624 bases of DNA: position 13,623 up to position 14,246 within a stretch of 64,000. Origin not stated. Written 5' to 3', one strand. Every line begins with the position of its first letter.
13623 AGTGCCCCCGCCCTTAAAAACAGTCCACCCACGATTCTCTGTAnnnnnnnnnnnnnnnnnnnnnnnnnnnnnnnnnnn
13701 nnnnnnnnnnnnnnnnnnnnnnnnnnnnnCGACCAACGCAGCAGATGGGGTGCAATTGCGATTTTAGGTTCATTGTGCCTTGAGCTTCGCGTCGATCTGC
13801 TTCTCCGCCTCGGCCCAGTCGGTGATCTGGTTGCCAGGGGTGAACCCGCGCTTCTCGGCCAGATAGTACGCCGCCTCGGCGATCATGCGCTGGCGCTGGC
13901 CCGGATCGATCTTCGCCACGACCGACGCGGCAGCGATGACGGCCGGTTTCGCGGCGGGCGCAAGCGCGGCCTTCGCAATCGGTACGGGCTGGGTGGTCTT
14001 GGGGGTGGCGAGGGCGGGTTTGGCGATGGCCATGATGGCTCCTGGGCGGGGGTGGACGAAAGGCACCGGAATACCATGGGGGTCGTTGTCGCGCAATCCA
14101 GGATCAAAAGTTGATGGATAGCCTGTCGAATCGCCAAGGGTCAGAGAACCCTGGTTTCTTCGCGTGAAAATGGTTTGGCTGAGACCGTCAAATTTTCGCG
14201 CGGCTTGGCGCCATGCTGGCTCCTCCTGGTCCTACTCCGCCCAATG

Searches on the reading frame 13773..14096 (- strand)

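Call 47: search_protein_families(library=pfam, proteins=[window:13773-14096:-], max_evalue=0.001)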
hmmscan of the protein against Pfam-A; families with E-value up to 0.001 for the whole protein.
window:13773-14096:- (108 aa): 1 family
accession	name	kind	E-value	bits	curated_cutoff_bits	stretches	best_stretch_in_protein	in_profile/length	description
PF11154.13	DUF2934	-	3.3e-16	59.1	22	1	67-103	1-37/37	Protein of unknown function (DUF2934)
